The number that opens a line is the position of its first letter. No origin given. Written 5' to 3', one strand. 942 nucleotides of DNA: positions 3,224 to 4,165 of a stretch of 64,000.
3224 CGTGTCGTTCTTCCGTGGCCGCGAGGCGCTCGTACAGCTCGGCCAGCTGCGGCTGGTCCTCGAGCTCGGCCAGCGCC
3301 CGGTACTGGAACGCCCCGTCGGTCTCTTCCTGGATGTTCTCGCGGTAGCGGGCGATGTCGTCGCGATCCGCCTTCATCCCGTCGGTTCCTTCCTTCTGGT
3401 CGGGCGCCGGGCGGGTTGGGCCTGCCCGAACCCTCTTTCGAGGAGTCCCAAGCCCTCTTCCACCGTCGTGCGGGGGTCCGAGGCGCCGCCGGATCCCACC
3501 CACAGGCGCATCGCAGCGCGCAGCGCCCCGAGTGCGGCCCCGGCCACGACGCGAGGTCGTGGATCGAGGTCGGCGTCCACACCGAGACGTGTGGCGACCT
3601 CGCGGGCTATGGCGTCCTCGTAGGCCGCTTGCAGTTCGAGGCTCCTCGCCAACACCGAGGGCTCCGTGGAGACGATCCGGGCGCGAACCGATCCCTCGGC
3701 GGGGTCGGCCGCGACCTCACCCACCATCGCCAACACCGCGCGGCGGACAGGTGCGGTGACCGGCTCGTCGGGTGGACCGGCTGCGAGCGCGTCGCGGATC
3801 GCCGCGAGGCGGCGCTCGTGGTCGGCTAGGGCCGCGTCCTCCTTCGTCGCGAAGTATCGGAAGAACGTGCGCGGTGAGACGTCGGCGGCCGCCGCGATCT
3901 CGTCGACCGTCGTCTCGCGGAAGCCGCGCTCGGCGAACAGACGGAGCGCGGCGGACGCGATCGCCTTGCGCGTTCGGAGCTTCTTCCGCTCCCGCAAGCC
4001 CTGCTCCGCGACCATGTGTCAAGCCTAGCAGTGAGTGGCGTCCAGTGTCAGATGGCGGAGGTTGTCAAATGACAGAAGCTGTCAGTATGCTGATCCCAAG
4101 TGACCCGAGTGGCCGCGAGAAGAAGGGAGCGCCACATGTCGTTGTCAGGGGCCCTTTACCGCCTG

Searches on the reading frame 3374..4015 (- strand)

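Call 3: search_protein_families(library=pfam, proteins=[window:3374-4015:-], max_evalue=1)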
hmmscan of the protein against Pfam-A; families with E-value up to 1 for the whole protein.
window:3374-4015:- (213 aa): 5 families
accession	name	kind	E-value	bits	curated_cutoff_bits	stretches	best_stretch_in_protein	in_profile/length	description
PF17754.6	TetR_C_14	-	1.7e-17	63.8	22.7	1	85-196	2-111/112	MftR C-terminal domain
PF00440.29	TetR_N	-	1.3e-15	57.3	24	1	19-60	1-42/47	Bacterial regulatory proteins, tetR family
PF13384.12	HTH_23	-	0.026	14.8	24.6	1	22-54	9-37/50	Homeodomain-like domain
PF13022.12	HTH_Tnp_1_2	-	0.23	12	27.9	1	23-59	15-51/122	Helix-turn-helix of insertion element transposase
PF13419.12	HAD_2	-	0.25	11.9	23.8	1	15-62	12-59/178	Haloacid dehalogenase-like hydrolase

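Call 4: search_protein_families(library=ncbifam, proteins=[window:3374-4015:-], max_evalue=1)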
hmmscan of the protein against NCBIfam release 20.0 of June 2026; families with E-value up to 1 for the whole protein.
window:3374-4015:- (213 aa): 24 families
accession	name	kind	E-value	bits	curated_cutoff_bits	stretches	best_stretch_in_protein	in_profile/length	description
TIGR03968.1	mycofact_TetR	equivalog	4.7e-37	127.4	224.9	1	10-196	5-189/190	mycofactocin system transcriptional regulator MftR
NF053731.1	TransRegFasRMycb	equivalog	1.7e-08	34.5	330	1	15-192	12-188/199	HTH-type transcriptional activator FasR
TIGR03613.1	RutR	equivalog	2e-08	34.4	368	1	8-77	2-71/202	pyrimidine utilization regulatory protein R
NF050111.1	TransRegSACE7040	equivalog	4.4e-08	33.2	250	1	16-65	3-51/186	SACE_7040 family transcriptional regulator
NF041196.1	ScbR_bind_reg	equivalog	1.7e-07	31.6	150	1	13-78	5-70/191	ScbR family autoregulator-binding transcription factor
NF008402.0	PRK11202.1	equivalog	3.8e-07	30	151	1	6-60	3-58/211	HTH-type transcriptional repressor FabR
NF007430.0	PRK09975.1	equivalog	1.1e-06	28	274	1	11-105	8-104/220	acrEF/envCD operon transcriptional regulator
TIGR03384.1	betaine_BetI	equivalog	6.4e-06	26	201.3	1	16-66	10-60/189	choline-binding transcriptional repressor BetI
NF053878.1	FATransRegFadRBac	equivalog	7.4e-06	25.9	200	1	17-71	6-60/190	fatty acid metabolism transcriptional regulator FadR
NF007949.0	PRK10668.1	equivalog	7.5e-06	25.6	271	1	11-73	8-73/216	multidrug efflux transporter transcriptional repressor AcrR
NF037937.1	septum_RefZ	equivalog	9e-06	25.7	180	1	16-59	1-44/195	forespore capture DNA-binding protein RefZ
NF001978.0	PRK00767.1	equivalog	1.8e-05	24.7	118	1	13-77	9-72/197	transcriptional regulator BetI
NF011584.0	PRK15008.1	equivalog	3e-05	24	230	1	4-64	8-68/212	HTH-type transcriptional regulator RutR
NF051457.1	acryl_TF_AcuR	equivalog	5.9e-05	22.4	247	1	9-60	12-63/204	acrylate utilization transcriptional regulator AcuR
NF053516.1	TranRepPrsAVib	equivalog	6.1e-05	22.9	300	1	11-61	3-53/208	TetR family transcriptional repressor PsrA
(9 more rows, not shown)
